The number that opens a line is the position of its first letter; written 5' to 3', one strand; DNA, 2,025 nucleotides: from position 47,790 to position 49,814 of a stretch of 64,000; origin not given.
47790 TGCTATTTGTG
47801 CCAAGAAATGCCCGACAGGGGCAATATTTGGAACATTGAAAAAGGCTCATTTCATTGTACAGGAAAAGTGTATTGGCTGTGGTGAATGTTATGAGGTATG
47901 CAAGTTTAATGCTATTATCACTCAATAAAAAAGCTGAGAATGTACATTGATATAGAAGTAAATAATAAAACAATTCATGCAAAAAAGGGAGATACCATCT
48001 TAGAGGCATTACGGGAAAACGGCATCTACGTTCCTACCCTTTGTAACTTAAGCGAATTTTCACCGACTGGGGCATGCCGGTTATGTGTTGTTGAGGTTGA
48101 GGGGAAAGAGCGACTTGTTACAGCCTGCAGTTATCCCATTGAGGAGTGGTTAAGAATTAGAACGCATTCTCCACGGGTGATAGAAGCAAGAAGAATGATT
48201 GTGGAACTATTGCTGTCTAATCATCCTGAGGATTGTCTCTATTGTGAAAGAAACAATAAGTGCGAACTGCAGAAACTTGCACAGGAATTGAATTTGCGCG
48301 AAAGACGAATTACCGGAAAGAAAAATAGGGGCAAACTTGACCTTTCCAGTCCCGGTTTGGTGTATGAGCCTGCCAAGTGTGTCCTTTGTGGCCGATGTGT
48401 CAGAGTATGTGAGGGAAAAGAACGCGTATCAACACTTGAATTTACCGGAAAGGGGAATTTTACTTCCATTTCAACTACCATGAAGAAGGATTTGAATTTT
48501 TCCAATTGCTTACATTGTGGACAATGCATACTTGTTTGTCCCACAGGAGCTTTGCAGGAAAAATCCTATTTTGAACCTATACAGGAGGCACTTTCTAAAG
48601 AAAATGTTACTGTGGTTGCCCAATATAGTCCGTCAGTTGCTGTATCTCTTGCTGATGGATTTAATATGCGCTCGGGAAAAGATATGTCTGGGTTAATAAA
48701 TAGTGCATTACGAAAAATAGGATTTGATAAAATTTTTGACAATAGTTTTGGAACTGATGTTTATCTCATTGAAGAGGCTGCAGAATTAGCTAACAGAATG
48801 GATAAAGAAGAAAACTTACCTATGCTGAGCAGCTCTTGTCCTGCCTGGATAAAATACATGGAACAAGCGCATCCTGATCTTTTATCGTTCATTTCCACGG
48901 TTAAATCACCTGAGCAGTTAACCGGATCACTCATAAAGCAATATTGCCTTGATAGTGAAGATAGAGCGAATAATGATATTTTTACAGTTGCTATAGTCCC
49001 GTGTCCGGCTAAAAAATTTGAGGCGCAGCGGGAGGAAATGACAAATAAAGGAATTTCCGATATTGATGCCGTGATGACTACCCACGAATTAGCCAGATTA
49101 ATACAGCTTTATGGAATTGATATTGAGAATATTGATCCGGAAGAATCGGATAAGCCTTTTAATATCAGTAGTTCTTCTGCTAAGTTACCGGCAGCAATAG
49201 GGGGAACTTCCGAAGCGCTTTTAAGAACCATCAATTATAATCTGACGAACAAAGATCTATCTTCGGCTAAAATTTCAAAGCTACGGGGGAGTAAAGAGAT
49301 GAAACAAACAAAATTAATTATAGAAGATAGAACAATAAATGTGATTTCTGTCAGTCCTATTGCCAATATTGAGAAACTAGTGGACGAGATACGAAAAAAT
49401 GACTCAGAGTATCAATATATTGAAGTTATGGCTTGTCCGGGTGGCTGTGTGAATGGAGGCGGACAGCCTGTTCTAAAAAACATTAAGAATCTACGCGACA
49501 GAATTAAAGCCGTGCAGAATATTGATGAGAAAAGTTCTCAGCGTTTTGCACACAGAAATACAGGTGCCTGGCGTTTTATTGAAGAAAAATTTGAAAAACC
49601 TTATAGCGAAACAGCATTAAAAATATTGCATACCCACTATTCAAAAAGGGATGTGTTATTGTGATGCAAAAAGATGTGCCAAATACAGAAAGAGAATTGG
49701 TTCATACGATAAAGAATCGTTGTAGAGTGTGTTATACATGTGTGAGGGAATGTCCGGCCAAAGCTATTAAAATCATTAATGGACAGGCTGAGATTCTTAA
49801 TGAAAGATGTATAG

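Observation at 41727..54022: Regulatory island combining two putative H2 sensors, a multi-kinase relay and Rex around a divergent trimeric hydrogenase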

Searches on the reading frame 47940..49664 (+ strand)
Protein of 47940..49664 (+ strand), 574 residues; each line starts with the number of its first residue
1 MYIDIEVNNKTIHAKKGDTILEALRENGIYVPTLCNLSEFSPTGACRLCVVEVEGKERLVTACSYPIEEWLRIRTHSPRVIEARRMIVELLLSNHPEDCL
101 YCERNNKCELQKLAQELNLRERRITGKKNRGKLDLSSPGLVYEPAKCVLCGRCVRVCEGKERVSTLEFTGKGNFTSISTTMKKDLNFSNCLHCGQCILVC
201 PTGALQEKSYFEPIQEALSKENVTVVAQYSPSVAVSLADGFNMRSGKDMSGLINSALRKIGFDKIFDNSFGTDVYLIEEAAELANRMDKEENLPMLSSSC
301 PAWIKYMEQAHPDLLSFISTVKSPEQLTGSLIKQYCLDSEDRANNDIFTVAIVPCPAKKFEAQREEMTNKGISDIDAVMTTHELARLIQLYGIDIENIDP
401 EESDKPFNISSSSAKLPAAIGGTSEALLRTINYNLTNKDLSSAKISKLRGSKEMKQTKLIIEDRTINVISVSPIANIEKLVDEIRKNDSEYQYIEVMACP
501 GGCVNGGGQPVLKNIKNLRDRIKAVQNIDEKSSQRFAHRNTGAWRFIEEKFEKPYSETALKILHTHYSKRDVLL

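Call 3: search_protein_families(library=pfam, proteins=[window:47940-49664:+])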
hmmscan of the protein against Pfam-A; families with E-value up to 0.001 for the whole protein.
window:47940-49664:+ (574 aa): 17 families
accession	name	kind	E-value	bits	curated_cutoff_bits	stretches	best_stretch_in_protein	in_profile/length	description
PF02906.19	Fe_hyd_lg_C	-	2.6e-79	266.7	22.1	1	224-507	2-245/245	Iron only hydrogenase large subunit, C-terminal domain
PF13510.11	Fer2_4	-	9e-20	71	22.8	1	3-77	4-81/82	2Fe-2S iron-sulfur cluster binding domain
PF10588.14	NADH-G_4Fe-4S_3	-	1.7e-17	63.1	27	1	84-123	1-40/40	NADH-ubiquinone oxidoreductase-G iron-sulfur binding region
PF12838.12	Fer4_7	-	3.2e-10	40.8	27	1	146-204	1-52/52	4Fe-4S dicluster domain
PF02256.22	Fe_hyd_SSU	-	3.7e-10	40.1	24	1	517-570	3-56/56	Iron hydrogenase small subunit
PF00111.32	Fer2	-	8.9e-08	32.4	21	1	8-55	6-49/77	2Fe-2S iron-sulfur cluster binding domain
PF00037.32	Fer4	-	1.3e-07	31.6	21.1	1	186-205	4-23/24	4Fe-4S binding domain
PF22117.2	Fer4_Nqo3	-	2.9e-07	31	27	1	143-205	7-66/67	NADH-quinone oxidoreductase subunit 3, ferredoxin-like domain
PF13237.11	Fer4_10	-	4.6e-07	30.1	25.5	1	141-201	3-53/53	4Fe-4S dicluster domain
PF12837.12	Fer4_6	-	3e-06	27.3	25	2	188-205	7-24/24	4Fe-4S binding domain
PF13183.11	Fer4_8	-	5.6e-06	27.2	27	0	188-207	3-22/68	4Fe-4S dicluster domain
PF13187.11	Fer4_9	-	7.6e-06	26.3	27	1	146-204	1-51/52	4Fe-4S dicluster domain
PF13484.11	Fer4_16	-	1e-05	26.6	30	1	189-212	1-23/66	4Fe-4S double cluster binding domain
PF25160.1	LdpA_Fe-S-bd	-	3.4e-05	24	27.6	0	186-210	24-48/49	LdpA Fe-S cluster-binding domain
PF13746.11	Fer4_18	-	5.2e-05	23.9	27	0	181-203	52-74/114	4Fe-4S dicluster domain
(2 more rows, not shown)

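Call 9: search_solved_structures(query=window:47940-49664:+, max_evalue=1e-10, show_alignments=1)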
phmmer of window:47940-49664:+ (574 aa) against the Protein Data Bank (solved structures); distinct sequences matched with E-value up to 1e-10: 93 (the best 60 are shown).
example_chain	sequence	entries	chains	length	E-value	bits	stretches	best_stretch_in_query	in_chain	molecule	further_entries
8a6t_A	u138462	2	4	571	6.2e-147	493.5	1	5-570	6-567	Electron bifurcating hydrogenase subunit HydA1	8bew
7q4v_A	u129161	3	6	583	1.6e-131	442.7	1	4-571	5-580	Iron hydrogenase HydA1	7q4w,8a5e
6gly_A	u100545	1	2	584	7.3e-113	381.1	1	7-569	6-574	Iron hydrogenase 1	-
6glz_A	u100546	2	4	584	1e-112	380.6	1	7-569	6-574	Iron hydrogenase 1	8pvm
7qhf_A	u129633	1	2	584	1.5e-112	380.1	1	7-569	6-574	Iron hydrogenase 1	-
4xdd_A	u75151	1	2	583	1.7e-112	379.8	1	7-569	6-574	Iron hydrogenase 1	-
4xdc_A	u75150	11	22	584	1.8e-112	379.8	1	7-569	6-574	Iron hydrogenase 1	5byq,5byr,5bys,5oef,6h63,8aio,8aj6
8cjy_A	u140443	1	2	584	2.3e-112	379.4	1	7-569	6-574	Iron hydrogenase 1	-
9rj9_A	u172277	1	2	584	3.1e-112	379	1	7-569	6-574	Iron hydrogenase 1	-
6gm0_A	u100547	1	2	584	4.1e-112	378.6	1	7-569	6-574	Iron hydrogenase 1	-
6gm8_A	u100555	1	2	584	4.1e-112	378.6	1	7-569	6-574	Iron hydrogenase 1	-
6yf4_A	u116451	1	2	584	4.1e-112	378.6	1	7-569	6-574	Iron hydrogenase 1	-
6gm2_A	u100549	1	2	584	4.1e-112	378.6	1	7-569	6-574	Iron hydrogenase 1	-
6gm4_A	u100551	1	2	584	4.2e-112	378.6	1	7-569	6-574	Iron hydrogenase 1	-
1c4a_A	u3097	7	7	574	4.3e-112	378.5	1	7-569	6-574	PROTEIN (FE-ONLY HYDROGENASE) | PROTEIN (PERIPLASMIC HYDROGENASE 1) | Iron hydrogenase 1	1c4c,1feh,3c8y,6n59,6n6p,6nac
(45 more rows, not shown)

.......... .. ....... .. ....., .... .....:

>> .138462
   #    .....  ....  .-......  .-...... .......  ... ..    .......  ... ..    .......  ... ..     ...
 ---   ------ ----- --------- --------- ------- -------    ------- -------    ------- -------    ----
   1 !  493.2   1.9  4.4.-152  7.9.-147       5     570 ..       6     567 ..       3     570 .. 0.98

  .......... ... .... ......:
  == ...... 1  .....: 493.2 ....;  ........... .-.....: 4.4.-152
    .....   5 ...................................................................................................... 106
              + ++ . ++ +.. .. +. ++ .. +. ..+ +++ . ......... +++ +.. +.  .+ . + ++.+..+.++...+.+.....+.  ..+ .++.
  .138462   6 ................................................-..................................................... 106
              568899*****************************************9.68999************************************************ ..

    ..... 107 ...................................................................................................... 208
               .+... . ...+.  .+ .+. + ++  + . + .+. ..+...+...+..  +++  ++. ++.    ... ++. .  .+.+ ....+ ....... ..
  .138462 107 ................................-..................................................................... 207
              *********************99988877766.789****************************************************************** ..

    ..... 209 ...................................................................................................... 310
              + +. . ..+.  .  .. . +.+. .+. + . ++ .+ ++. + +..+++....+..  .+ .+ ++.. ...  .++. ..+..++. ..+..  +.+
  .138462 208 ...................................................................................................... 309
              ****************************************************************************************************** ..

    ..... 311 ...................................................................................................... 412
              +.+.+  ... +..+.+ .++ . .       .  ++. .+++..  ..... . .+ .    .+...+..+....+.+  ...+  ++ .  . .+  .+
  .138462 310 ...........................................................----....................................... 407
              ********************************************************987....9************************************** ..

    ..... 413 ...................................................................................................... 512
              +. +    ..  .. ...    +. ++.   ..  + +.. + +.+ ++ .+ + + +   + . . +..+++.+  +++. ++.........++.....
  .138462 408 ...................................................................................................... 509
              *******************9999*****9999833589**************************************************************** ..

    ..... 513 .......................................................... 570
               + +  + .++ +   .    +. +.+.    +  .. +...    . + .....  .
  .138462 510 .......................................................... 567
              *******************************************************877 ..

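Call 33: search_protein_families(library=ncbifam, proteins=[window:47940-49664:+], max_evalue=0.00001)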
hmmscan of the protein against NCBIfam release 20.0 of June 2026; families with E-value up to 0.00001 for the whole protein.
window:47940-49664:+ (574 aa): 15 families
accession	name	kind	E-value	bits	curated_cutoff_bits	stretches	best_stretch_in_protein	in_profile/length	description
NF040763.1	FeFe_hydrog_A6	exception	1.1e-193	644.7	765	1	3-570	1-571/571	NADH-dependent [FeFe] hydrogenase, group A6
NF040762.1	Hydr_FeFe_Clost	exception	1e-148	496.5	900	1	4-567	2-571/572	ferredoxin hydrogenase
TIGR02512.1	FeFe_hydrog_A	subfamily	1.8e-118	395.7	405.95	1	141-511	3-374/375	[FeFe] hydrogenase, group A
NF005745.0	PRK07569.1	equivalog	1.3e-57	194.9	333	1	5-209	6-211/238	bidirectional hydrogenase complex protein HoxU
TIGR04105.1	FeFe_hydrog_B1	subfamily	5.4e-54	183.6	450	2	143-458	140-430/462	monomeric [FeFe] hydrogenase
TIGR01973.1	NuoG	equivalog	4.6e-44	151.2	470.05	1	5-210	1-203/606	NADH-quinone oxidoreductase subunit NuoG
NF006305.0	PRK08493.1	equivalog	5e-43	147.3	591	1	3-210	2-226/819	NADH-quinone oxidoreductase subunit G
NF005895.0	PRK07860.1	equivalog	1.7e-28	99.1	802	1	3-210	18-225/811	NADH-quinone oxidoreductase subunit G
NF009454.0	PRK12814.1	equivalog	2.5e-25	88.9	916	1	3-100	4-101/657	putative NADPH-dependent glutamate synthase small subunit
NF006221.0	PRK08348.1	subfamily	7.4e-10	38.7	124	1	140-211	39-98/136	NADH-plastoquinone oxidoreductase subunit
NF004546.0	PRK05888.3-3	equivalog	4.8e-08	32.6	260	1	141-218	60-137/196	NADH-quinone oxidoreductase subunit NuoI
NF004537.0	PRK05888.1-3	equivalog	5.5e-08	32.6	163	1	123-211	48-136/204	NADH-quinone oxidoreductase subunit NuoI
TIGR01971.1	NuoI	subfamily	1.1e-07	31.4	113.05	1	144-215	41-108/121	NADH-quinone oxidoreductase, chain I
TIGR02912.1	sulfite_red_C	equivalog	5.2e-07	28.9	324.1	1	141-208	165-221/314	sulfite reductase subunit C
TIGR00403.1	ndhI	equivalog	1.7e-06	27.8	302.35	1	141-207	58-121/183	NAD(P)H-quinone oxidoreductase subunit I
